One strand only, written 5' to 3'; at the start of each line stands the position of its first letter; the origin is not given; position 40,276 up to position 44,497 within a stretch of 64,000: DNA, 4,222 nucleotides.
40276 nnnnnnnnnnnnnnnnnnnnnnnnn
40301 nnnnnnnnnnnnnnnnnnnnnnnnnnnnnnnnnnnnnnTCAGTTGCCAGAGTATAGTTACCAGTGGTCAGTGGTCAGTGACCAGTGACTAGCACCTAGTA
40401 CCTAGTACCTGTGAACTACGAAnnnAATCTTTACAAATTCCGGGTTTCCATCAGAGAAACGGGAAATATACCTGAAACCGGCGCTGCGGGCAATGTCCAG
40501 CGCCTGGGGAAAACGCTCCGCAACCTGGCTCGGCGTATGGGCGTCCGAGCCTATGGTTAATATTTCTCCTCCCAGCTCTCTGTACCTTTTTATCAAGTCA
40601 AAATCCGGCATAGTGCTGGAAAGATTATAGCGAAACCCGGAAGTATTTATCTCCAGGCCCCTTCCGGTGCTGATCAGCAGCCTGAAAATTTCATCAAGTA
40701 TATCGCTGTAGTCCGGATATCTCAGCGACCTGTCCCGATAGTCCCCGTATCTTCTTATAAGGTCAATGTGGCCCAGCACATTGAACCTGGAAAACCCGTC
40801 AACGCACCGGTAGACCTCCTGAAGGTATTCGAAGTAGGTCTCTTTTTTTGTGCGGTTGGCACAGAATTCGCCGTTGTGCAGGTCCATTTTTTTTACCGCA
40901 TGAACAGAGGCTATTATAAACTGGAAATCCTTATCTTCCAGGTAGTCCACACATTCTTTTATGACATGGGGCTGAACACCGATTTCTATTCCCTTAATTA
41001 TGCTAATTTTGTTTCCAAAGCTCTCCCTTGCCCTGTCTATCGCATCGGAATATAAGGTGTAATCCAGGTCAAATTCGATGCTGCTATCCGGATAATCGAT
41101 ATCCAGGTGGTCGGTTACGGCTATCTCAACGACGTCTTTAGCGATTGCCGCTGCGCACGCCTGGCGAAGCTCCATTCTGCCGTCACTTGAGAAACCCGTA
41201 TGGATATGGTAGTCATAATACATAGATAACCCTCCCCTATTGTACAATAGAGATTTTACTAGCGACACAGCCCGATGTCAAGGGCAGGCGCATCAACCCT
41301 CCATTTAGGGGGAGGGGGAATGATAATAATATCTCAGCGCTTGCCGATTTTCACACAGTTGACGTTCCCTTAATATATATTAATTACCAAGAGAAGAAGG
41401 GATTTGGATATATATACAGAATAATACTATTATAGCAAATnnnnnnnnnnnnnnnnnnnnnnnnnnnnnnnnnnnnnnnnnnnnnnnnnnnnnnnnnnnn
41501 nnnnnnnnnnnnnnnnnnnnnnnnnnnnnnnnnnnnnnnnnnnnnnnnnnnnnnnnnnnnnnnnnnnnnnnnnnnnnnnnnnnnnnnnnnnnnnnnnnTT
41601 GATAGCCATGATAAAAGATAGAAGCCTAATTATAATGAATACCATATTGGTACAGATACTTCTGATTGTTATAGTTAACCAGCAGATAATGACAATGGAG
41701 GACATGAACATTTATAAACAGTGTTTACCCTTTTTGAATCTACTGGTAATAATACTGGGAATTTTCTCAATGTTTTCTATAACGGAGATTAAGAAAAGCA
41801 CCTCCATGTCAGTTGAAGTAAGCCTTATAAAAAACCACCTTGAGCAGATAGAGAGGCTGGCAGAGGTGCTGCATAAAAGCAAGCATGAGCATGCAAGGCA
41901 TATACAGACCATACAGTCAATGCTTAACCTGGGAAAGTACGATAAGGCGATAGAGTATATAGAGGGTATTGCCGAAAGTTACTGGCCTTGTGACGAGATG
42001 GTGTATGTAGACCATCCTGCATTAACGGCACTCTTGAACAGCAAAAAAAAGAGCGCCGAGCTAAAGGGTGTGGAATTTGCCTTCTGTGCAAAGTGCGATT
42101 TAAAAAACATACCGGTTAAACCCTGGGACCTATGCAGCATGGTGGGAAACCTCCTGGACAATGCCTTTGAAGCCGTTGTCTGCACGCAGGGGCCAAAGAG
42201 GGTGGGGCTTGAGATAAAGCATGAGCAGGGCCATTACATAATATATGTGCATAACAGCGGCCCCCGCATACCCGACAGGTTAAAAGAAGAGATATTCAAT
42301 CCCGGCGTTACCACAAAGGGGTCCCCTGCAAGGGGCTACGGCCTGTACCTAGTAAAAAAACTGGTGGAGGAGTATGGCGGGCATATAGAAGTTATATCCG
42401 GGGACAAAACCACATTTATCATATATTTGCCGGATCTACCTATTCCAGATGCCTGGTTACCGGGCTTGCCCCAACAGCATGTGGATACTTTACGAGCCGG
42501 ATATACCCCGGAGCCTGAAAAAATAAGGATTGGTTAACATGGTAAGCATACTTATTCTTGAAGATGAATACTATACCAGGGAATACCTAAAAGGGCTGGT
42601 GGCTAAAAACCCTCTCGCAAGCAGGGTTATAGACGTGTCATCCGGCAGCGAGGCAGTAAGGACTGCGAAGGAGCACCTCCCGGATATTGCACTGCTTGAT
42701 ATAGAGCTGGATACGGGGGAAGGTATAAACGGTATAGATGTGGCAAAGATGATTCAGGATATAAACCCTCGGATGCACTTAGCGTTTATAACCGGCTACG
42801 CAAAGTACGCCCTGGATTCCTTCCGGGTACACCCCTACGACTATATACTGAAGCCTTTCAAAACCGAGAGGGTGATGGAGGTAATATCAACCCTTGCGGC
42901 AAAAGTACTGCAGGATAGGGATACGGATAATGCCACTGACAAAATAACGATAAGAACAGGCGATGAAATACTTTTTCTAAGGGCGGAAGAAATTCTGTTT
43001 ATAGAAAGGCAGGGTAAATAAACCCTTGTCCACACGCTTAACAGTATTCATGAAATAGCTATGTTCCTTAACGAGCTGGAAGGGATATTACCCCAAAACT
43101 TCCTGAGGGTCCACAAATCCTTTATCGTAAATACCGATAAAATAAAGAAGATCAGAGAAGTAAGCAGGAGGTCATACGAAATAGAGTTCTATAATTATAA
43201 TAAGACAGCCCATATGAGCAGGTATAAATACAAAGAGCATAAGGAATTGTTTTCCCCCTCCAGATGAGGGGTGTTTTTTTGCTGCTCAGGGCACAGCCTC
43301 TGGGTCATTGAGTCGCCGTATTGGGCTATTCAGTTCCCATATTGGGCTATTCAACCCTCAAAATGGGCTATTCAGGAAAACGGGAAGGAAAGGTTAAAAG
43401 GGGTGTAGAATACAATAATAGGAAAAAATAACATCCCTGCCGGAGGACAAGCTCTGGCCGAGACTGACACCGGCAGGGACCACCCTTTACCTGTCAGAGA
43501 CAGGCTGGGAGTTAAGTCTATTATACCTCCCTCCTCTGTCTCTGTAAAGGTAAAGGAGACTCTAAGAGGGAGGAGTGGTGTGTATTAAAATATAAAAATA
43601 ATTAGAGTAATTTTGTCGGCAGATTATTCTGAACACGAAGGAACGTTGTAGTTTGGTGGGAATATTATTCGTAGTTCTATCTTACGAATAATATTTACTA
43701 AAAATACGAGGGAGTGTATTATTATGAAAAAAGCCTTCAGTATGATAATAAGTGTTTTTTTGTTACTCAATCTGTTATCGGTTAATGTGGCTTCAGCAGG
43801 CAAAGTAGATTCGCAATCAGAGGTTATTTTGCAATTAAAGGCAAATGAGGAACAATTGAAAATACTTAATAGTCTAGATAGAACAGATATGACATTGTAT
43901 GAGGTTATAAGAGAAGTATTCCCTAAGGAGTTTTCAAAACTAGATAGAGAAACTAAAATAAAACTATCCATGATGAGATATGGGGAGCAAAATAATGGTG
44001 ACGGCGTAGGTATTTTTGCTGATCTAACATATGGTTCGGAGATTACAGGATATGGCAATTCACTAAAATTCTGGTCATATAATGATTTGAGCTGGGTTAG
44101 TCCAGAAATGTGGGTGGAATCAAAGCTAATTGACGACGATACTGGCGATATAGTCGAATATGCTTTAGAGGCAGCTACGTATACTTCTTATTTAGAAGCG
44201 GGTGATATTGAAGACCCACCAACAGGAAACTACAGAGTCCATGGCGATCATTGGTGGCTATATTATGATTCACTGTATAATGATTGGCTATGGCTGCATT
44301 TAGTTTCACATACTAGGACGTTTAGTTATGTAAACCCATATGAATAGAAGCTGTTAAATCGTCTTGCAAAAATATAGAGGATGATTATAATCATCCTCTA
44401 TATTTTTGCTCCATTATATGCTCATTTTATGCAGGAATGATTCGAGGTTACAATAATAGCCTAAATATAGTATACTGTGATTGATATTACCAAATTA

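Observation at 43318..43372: Three 21-bp-phased direct repeats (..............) next to the LytTR system, upstream of two secreted proteins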

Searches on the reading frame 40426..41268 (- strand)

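Call 10: search_protein_families(library=pfam, proteins=[window:40426-41268:-], max_evalue=0.01)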
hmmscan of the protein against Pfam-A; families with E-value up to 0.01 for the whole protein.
window:40426-41268:- (281 aa): 1 family
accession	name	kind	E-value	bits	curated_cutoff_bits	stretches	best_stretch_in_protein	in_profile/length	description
PF02811.25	PHP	-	1.2e-26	94.4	26.4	1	19-210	1-164/164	PHP domain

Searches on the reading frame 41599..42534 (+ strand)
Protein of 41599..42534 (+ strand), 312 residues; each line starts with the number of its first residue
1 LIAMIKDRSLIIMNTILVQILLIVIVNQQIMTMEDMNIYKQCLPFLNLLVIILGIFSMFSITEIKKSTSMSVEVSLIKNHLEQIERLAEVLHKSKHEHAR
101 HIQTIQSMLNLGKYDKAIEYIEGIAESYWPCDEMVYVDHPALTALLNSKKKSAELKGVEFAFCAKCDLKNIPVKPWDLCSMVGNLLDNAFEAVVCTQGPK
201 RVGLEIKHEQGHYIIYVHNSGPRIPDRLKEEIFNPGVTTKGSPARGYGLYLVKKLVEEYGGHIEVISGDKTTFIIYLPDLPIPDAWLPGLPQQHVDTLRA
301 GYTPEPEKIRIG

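Call 10: search_protein_families(library=pfam, proteins=[window:41599-42534:+], max_evalue=0.01)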
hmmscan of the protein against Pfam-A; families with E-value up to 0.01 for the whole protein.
window:41599-42534:+ (312 aa): 4 families
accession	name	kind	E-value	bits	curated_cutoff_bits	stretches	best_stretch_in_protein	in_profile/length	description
PF02518.31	HATPase_c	-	1e-16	61.8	26.4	1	177-279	5-109/111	Histidine kinase-, DNA gyrase B-, and HSP90-like ATPase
PF14501.12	HATPase_c_5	-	6.1e-13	49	22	1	174-271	2-94/102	GHKL domain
PF14689.11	SPOB_a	-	6e-09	35.8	28.1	1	81-126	6-51/62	Sensor_kinase_SpoOB-type, alpha-helical domain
PF13581.12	HATPase_c_2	-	0.0018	18.8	27.4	1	182-262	36-113/127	Histidine kinase-like ATPase domain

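Call 69: search_protein_families(library=ncbifam, proteins=[window:41608-42534:+], max_evalue=0.01)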
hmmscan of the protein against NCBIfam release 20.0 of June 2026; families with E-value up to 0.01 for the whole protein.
window:41608-42534:+ (309 aa): 47 families (the best 25 are shown)
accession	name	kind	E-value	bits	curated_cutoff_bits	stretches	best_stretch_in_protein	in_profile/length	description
NF008298.1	PRK11086.1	subfamily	4.6e-30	104.6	520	1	70-275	315-524/529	DcuS/MalK family sensor histidine kinase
NF011627.0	PRK15053.1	equivalog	7.3e-26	90.9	656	1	69-276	323-539/552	sensor histidine kinase DpiB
NF038334.1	malate_HK_MalK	exception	2.1e-17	63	800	1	69-275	314-524/533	malate sensor histidine kinase MalK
NF007688.0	PRK10364.1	equivalog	2.8e-15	56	479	1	147-275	324-450/460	two-component system sensor histidine kinase ZraS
NF008468.0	PRK11360.1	equivalog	8.4e-15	54.1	646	1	149-275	481-607/616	two-component system sensor histidine kinase AtoS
TIGR02916.1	PEP_his_kin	equivalog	4.4e-13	48.7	300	1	140-275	546-679/679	XrtA/PEP-CTERM system histidine kinase PrsK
NF053867.1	SprKinKinDBac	equivalog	7.2e-10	37.9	775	1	151-275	373-496/500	sporulation kinase KinD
TIGR02938.1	nifL_nitrog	equivalog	2.1e-09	36.4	242.45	1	168-262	381-478/494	nitrogen fixation negative regulator NifL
NF008312.0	PRK11100.1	equivalog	2.3e-09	36.6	356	1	130-266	327-462/477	two-component system sensor histidine kinase CreC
NF047874.1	MASE3_PAS_HK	subfamily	3.3e-09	36.1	560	1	152-275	497-624/655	MASE3 domain-containing sensor histidine kinase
TIGR03785.1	marine_sort_HK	equivalog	5.5e-09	34.9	612.2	1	175-263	598-688/703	proteobacterial dedicated sortase system histidine kinase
NF047497.1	HK_LIC_12097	equivalog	2.1e-08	33.3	500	1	167-275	257-365/367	LIC_12097 family sensor histidine kinase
NF045595.1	HK_scytonemin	equivalog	2.2e-08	33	865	1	155-275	512-634/637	scytonemin biosynthesis sensor histidine kinase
NF008077.0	PRK10815.1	equivalog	7e-08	31.6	497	1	139-262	346-464/488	two-component system sensor histidine kinase PhoQ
NF046026.1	HisKinCckACaul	equivalog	1.3e-07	30.1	1000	1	197-275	450-531/678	cell cycle histidine kinase CckA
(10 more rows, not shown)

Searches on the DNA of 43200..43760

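Call 36: search_rna_families(source=window, start=43200, end=43760, threshold=evalue, max_evalue=10)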
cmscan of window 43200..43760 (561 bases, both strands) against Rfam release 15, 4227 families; matches with E-value up to 10: 8.
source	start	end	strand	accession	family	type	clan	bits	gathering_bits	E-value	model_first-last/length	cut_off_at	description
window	43618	43750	+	RF01591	snoR15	Gene; snRNA; snoRNA; CD-box;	-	23.1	50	1.7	1-131/131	no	small nucleolar RNA snoR15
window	43487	43553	+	RF00681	mir-198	Gene; miRNA;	-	20.9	70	0.15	1-62/62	no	mir-198 microRNA precursor family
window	43485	43557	+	RF03973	mir-5615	Gene; miRNA;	-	18.3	82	0.78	1-61/61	no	mir-5615 microRNA precursor family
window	43516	43584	+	RF03776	mir-2068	Gene; miRNA;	-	17.5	99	0.63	1-68/68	no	mir-2068 microRNA precursor family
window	43482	43556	-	RF03973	mir-5615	Gene; miRNA;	-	16.7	82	2.1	1-61/61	no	mir-5615 microRNA precursor family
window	43483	43558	+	RF03457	MIR173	Gene; miRNA;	-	16.6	70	2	1-102/102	no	MIR173 microRNA precursor family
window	43229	43280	-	RF02628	Hrs1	Gene; sRNA;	-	16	56.4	1.9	1-74/74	no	Hfq-regulated sRNA 1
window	43250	43283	-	RF02416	TCV_H4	Cis-reg;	-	15.2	50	9.4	1-51/51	no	Turnip crinkle virus 3'UTR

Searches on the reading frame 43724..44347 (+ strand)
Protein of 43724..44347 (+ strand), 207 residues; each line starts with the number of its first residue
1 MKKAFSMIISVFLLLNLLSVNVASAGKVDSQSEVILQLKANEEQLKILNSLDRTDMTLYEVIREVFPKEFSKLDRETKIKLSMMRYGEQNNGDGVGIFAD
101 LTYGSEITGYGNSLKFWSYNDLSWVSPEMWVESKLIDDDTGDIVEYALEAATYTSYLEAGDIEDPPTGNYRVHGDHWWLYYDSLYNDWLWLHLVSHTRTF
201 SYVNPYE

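Call 10: search_protein_families(library=pfam, proteins=[window:43724-44344:+], max_evalue=0.01)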
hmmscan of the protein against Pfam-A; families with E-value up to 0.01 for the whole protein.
window:43724-44344:+ (207 aa): 0 families

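Call 11: find_encoding_contigs(protein=window:43724-44347:+, flank=6000, max_places=10)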
Protein window:43724-44347:+ (207 aa): 2 contigs read that carry it; 2 places shown.
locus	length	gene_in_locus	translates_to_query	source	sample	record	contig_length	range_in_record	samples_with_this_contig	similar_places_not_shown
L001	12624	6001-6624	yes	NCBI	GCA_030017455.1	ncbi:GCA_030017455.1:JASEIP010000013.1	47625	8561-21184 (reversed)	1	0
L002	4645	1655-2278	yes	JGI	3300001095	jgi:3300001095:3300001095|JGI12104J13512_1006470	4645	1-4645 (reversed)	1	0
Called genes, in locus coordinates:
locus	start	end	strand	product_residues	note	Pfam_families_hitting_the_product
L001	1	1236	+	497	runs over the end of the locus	PF00512:HisKA, PF02518:HATPase_c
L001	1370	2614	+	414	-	PF06245:DUF1015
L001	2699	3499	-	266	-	PF02811:PHP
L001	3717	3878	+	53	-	-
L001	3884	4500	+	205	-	PF14689:SPOB_a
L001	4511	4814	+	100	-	PF02518:HATPase_c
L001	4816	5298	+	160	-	PF00072:Response_reg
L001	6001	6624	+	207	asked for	-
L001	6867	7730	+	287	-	-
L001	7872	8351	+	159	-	PF12910:PHD_like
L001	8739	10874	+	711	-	PF14559:TPR_19 (faint), PF17210:SdrD_B (weak)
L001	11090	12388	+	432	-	PF13393:tRNA-synt_His, PF00587:tRNA-synt_2b (faint)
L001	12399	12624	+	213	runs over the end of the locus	PF01634:HisG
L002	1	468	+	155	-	PF02518:HATPase_c, PF14501:HATPase_c_5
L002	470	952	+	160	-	PF00072:Response_reg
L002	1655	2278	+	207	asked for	-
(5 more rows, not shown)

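Call 63: find_homologous_proteins(query=window:43724-44344:+, max_evalue=0.001)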
Query window:43724-44344:+ (207 aa): 3 proteins with E <= 0.001 among 95 candidates.
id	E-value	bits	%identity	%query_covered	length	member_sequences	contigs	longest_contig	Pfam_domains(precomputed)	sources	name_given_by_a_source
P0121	4.1e-135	466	100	100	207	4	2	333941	-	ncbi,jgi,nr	ncbi:MAG: hypothetical protein HPY66_0818 [Firmicutes bacterium]|nr:hypothetical protein [Bacillota 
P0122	9.5e-36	142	40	92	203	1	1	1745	-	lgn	-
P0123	6.8e-23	100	41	83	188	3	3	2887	-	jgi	jgi:hypothetical protein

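Call 69: search_protein_families(library=ncbifam, proteins=[window:43724-44344:+], max_evalue=0.01)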
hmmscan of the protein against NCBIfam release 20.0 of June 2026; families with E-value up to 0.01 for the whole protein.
window:43724-44344:+ (207 aa): 0 families

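Call 76: predict_structure(alignment_id=A7)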
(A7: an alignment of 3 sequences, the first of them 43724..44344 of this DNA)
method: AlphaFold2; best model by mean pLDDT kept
length: 207 residues; sequences in the alignment: 3
mean_pLDDT: 56.4   pTM: 0.54
mean pLDDT of the five models: 56.4, 55.9, 43.8, 41.9, 38.1
residues with pLDDT >= 90: 2; 70-90: 52; 50-70: 75; < 50: 78
segments of 3 or more residues with pLDDT < 50: 1-32, 89-107, 117-128, 148-160
pLDDT, mean of each block of 10 residues (from residue 1): 32 29 29 58 66 78 87 85 71 29 44 51 41 66 55 39 65 67 71 62 62
secondary structure, 60 per line:
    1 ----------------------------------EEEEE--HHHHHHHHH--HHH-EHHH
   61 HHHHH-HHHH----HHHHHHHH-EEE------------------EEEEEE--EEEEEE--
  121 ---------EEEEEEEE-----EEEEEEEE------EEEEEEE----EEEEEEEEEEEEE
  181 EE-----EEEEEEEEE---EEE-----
elements in order: E35-39 H42-50 H58-65 H67-70 H75-82 E84-86 E105-110 E113-118 E130-137 E143-150 E157-163 E168-182 E188-196 E200-202
